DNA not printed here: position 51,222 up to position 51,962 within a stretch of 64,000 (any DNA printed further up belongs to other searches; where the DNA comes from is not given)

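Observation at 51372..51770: Stand-alone sigma-70 region-2-like protein with a MinD-like membrane-targeting tail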

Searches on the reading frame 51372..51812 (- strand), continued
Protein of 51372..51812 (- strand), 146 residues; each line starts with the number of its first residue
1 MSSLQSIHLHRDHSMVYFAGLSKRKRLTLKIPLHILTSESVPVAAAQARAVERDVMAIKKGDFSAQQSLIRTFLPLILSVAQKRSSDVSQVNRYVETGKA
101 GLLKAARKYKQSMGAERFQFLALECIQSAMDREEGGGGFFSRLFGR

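Call 29: search_solved_structures(query=A2, max_evalue=0.01, show_alignments=4)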
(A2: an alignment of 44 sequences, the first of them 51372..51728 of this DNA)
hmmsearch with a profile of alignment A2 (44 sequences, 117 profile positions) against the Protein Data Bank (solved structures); distinct sequences matched with E-value up to 0.01: 72 (the best 60 are shown).
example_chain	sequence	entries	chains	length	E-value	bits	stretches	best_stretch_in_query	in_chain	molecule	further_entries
8x6g_H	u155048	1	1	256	5.1e-09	39.4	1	11-98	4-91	RNA polymerase sigma factor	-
1l0o_C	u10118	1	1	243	5.5e-07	32.9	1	13-104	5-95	sigma factor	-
4x8k_A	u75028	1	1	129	6.9e-07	32.5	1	20-104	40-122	RNA polymerase sigma factor SigA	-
5yix_A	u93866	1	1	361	8.3e-07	32.3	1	23-104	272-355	RNA polymerase sigma factor RpoD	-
1ku2_A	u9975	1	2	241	1.6e-06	31.3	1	21-104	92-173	sigma factor sigA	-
3ugo_A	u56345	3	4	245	1.7e-06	31.3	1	21-104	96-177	RNA polymerase sigma factor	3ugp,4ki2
7ye1_F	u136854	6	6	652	1.7e-06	31.3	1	23-104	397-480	RNA polymerase sigma factor RpoD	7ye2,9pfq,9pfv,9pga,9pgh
3les_A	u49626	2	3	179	1.8e-06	31.2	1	21-104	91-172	RNA polymerase sigma factor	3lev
9wsm_F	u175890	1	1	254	2.7e-06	30.6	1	35-109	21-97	RNA polymerase sigma factor FliA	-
9wsf_A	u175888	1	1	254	2.7e-06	30.6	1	35-109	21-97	RNA polymerase sigma factor FliA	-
5uh5_F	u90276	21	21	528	2.8e-06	30.6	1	22-104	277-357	RNA polymerase sigma factor SigA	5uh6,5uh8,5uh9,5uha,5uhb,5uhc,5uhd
7kif_F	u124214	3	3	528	2.8e-06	30.6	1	22-104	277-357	RNA polymerase sigma factor SigA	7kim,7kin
8gzg_F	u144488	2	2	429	2.8e-06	30.6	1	34-104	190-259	RNA polymerase sigma factor SigA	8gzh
6bzo_F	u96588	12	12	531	2.8e-06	30.6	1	22-104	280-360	RNA polymerase sigma factor SigA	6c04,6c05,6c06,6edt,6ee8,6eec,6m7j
5tw1_F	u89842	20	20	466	2.9e-06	30.6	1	30-104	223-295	RNA polymerase sigma factor SigA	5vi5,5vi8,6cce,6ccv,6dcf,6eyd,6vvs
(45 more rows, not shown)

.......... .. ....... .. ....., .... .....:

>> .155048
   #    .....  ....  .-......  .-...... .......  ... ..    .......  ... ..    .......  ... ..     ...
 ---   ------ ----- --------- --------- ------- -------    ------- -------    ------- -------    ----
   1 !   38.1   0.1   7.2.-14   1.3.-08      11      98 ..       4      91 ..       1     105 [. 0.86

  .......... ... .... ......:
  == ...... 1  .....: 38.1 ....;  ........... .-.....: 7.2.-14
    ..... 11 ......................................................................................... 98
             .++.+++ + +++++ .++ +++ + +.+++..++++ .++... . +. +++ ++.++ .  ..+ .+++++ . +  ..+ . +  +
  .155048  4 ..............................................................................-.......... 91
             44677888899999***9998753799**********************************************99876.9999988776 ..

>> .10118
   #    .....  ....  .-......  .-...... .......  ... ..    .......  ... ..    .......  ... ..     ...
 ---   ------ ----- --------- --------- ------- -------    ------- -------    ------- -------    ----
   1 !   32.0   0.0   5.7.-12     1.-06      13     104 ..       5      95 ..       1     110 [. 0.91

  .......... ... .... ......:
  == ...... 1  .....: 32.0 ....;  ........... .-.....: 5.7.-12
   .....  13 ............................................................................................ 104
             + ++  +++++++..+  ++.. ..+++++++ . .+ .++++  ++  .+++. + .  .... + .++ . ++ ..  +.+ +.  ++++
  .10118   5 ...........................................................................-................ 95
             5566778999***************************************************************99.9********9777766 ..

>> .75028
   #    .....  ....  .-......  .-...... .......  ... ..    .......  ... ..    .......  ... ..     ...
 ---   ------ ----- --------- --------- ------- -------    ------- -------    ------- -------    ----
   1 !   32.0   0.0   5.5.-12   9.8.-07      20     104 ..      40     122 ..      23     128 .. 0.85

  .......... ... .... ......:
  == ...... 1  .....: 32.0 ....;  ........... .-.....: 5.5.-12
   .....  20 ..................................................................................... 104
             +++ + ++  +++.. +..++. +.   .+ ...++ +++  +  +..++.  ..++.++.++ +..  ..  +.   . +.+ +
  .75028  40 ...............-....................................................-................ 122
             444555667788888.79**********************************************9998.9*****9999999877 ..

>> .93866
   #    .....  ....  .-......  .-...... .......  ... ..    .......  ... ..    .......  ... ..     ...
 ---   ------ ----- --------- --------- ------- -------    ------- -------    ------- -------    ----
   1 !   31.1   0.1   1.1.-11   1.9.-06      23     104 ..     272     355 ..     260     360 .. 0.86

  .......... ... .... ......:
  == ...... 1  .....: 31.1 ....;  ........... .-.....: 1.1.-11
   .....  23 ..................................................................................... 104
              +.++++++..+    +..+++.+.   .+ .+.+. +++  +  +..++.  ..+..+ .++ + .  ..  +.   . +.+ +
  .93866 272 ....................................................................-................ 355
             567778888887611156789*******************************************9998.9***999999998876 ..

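Call 35: find_homologous_proteins(query=A2, max_evalue=1e-8)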
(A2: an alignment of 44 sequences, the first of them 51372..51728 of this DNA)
Query A2 (44 sequences) (118 aa, profile of the alignment): 44 proteins with E <= 1e-8 among 2798 candidates.
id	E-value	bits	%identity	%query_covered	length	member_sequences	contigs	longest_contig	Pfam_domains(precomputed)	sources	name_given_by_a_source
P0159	2.4e-45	171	54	98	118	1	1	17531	-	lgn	-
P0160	1.8e-43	165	55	100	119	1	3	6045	-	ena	-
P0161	6.7e-43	163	56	99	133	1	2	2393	-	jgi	-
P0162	2.2e-42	162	51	100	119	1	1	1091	-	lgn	-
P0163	2.7e-42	161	48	100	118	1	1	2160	-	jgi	jgi:DNA-directed RNA polymerase sigma subunit (sigma70/sigma32)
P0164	1.5e-41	159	48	100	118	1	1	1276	-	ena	-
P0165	2.2e-41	158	53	100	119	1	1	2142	-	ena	-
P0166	9.2e-41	156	54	100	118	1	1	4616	-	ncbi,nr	ncbi:MAG: hypothetical protein JW951_05125 [Lentisphaerae bacterium]|nr:hypothetical protein [Lentis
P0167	1.3e-40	156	49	100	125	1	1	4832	-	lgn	-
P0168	1.8e-40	155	51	89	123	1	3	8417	-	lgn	-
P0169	5.2e-40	154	51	100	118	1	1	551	-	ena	-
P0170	1.0e-39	153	47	99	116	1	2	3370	-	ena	-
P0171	1.5e-39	152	48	99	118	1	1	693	-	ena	-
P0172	2.2e-39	152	50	99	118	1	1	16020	-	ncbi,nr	ncbi:MAG: hypothetical protein C0404_08655 [Verrucomicrobia bacterium]|nr:hypothetical protein [Verr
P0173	3.8e-39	151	47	100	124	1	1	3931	-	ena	-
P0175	5.4e-39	151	44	99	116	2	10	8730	-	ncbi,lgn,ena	-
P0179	1.9e-37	146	50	100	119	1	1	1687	-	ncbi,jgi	jgi:DNA-directed RNA polymerase specialized sigma subunit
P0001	1.5e-36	143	92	100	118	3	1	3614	-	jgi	jgi:DNA-directed RNA polymerase specialized sigma subunit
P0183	3.9e-36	141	44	100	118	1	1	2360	-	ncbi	-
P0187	1.5e-34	136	43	100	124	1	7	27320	-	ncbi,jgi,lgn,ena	jgi:hypothetical protein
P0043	2.2e-33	133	31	86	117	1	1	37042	-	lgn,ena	-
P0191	6.4e-33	131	39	99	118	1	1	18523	-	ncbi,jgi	-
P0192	1.4e-32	130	39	99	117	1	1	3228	-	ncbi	-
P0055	1.4e-29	120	30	100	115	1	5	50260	-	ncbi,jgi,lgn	jgi:DNA-directed RNA polymerase specialized sigma subunit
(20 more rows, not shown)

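Call 36: find_encoding_contigs(protein=P0055, flank=6000, max_places=2)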
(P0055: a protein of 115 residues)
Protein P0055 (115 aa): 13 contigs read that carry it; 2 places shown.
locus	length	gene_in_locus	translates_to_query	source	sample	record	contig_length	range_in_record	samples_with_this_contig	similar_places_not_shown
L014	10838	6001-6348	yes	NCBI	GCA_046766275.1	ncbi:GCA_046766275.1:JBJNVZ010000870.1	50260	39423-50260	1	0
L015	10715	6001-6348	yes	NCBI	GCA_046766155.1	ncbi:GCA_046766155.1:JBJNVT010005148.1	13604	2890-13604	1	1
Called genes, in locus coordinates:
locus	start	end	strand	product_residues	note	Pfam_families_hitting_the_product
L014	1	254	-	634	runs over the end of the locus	PF14237:GYF_2 (weak), PF00691:OmpA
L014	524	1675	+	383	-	PF13377:Peripla_BP_3, PF00165:HTH_AraC (faint), PF12833:HTH_18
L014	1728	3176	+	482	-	PF03446:NAD_binding_2, PF00393:6PGD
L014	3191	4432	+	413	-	PF16257:UxaE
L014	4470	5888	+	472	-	PF02614:UxaC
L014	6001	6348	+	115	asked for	-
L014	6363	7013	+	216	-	PF02390:Methyltransf_4, PF08242:Methyltransf_12 (faint), PF13649:Methyltransf_25 (faint)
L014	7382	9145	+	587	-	PF17092:PCB_OB (faint), PF21710:Spt6_S1 (faint), PF00575:S1, PF23459:S1_RRP5 (weak), PF00575:S1, PF23459:S1_RRP5 (weak), PF00575:S1, PF23459:S1_RRP5 (weak), +3 more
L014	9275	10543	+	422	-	PF00579:tRNA-synt_1b, PF16714:TyrRSs_C (faint), PF22421:SYY_C-terminal, PF01479:S4 (weak)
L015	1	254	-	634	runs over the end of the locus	PF14237:GYF_2 (weak), PF00691:OmpA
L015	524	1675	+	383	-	PF13377:Peripla_BP_3, PF00165:HTH_AraC (faint), PF12833:HTH_18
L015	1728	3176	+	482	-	PF03446:NAD_binding_2, PF00393:6PGD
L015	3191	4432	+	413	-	PF16257:UxaE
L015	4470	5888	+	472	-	PF02614:UxaC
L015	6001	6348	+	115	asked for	-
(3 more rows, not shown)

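Call 37: find_encoding_contigs(protein=P0043, flank=6000, max_places=2)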
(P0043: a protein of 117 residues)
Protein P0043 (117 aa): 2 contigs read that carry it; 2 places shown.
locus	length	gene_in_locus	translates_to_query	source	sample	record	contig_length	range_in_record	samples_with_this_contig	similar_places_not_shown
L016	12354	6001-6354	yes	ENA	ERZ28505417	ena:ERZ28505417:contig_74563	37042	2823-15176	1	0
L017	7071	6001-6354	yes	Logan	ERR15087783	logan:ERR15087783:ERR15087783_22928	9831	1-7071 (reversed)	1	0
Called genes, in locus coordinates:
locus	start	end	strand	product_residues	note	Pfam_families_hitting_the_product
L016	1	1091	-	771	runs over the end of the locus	PF06165:GH94_b-supersand, PF17167:Glyco_hydro_94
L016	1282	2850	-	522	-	PF03023:MurJ, PF13440:Polysacc_synt_3 (weak)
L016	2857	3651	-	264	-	PF00535:Glycos_transf_2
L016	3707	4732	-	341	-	PF01075:Glyco_transf_9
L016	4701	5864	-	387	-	PF02606:LpxK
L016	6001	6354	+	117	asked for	-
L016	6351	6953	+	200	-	PF24675:NpmA (weak), PF02390:Methyltransf_4, PF08242:Methyltransf_12 (faint), PF13649:Methyltransf_25 (weak), PF13847:Methyltransf_31 (weak)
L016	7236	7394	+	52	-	-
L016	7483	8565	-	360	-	PF22662:Csa3_N (faint)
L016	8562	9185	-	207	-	PF05724:TPMT, PF03848:TehB (weak), PF13847:Methyltransf_31, PF08241:Methyltransf_11, PF08242:Methyltransf_12, PF13649:Methyltransf_25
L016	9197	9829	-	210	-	PF14681:UPRTase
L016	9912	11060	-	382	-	PF00389:2-Hacid_dh, PF02826:2-Hacid_dh_C, PF11890:DUF3410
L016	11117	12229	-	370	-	-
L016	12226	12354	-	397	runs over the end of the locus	PF01761:DHQ_synthase, PF24621:DHQS_C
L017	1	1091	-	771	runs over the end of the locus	PF06165:GH94_b-supersand, PF17167:Glyco_hydro_94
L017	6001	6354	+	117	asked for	-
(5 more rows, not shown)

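Call 38: find_encoding_contigs(protein=P0172, flank=6000, max_places=2)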
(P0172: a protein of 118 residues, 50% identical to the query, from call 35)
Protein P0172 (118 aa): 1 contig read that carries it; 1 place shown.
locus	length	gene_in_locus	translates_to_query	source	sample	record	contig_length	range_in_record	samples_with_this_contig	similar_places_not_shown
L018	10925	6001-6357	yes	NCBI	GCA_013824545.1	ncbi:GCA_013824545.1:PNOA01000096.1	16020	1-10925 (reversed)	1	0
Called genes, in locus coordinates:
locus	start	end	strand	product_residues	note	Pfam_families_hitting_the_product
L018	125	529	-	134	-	PF01850:PIN (weak)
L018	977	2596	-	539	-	PF03023:MurJ, PF01554:MatE (weak), PF13440:Polysacc_synt_3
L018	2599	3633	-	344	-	PF01075:Glyco_transf_9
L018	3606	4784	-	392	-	PF02606:LpxK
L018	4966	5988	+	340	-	-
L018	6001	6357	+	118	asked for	-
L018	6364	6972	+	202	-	PF02390:Methyltransf_4, PF13847:Methyltransf_31 (weak)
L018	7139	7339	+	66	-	PF00313:CSD, PF08206:OB_RNB (weak)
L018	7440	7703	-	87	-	-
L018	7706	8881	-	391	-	PF04932:Wzy_C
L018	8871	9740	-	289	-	PF00535:Glycos_transf_2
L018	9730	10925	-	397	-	?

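Call 41: find_encoding_contigs(protein=P0001, flank=4000, max_places=2)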
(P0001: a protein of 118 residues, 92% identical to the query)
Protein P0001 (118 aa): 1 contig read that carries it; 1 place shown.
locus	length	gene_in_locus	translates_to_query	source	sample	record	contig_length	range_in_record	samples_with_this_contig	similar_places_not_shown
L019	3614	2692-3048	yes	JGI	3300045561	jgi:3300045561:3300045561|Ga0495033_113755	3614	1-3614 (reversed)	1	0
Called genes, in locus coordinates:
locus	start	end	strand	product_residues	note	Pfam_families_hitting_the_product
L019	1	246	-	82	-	?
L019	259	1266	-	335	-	PF01075:Glyco_transf_9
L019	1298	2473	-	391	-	PF02606:LpxK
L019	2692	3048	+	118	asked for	-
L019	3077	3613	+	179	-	?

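Call 61: fold_search(model_id=the predicted structure, library=viral)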
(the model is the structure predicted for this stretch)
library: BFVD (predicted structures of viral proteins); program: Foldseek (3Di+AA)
matches with E <= 10: 254; with E <= 0.001: 0
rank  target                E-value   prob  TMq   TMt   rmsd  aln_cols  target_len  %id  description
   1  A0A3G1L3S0            7.0e-03  1.00  0.56  0.35   2.9        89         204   20  RNA polymerase sigma factor [Synechococcus phage S-CBWM1]
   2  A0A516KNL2            1.3e-02  1.00  0.63  0.23   2.0        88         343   17  (no name in the UniProt tables at hand)
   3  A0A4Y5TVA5            2.2e-02  1.00  0.49  0.16  11.5       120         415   21  RNA polymerase sigma factor [Vibrio phage VAP7]
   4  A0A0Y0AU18            2.5e-02  1.00  0.61  0.15   2.3        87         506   18  Sporulation sigma factor SigF [Bacillus phage Eldridge]
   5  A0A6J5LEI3            2.5e-02  1.00  0.56  0.28   8.5       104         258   17  Sigma70-ECF, RNA polymerase sigma factor, sigma-70 family [uncultured Caudovirales phage]
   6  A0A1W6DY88            2.8e-02  1.00  0.64  0.19  14.5       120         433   17  Putative RNA polymerase sigma factor [Aeromonas phage phiA8-29]
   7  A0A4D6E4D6            3.7e-02  1.00  0.62  0.23   1.7        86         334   13  DNA binding protein [Streptomyces phage RemusLoopin]
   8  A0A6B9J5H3            3.9e-02  1.00  0.61  0.11   2.1        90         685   22  RNA polymerase sigma-70 factor [Vibrio phage vB_VchM_Kuja]
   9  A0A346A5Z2            4.1e-02  1.00  0.57  0.32   3.0        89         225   19  (no name in the UniProt tables at hand)
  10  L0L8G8                4.9e-02  1.00  0.62  0.32   4.7       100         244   16  RNA polymerase sigma factor SigF 1 [Bacillus phage phiAGATE]
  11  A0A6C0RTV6            5.4e-02  1.00  0.47  0.13   4.2        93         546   16  (no name in the UniProt tables at hand)
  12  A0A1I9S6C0            7.5e-02  1.00  0.56  0.35   4.9        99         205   15  (no name in the UniProt tables at hand)
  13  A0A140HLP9            7.9e-02  1.00  0.63  0.31   1.6        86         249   21  RNA polymerase sigma-70 factor sigma-B/F/G subfamily [Bacillus phage Deep Blue]
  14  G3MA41                7.9e-02  1.00  0.57  0.27   4.1        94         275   16  Gp300 [Bacillus phage G]
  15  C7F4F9                7.9e-02  1.00  0.56  0.26   3.3        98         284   22  (no name in the UniProt tables at hand)
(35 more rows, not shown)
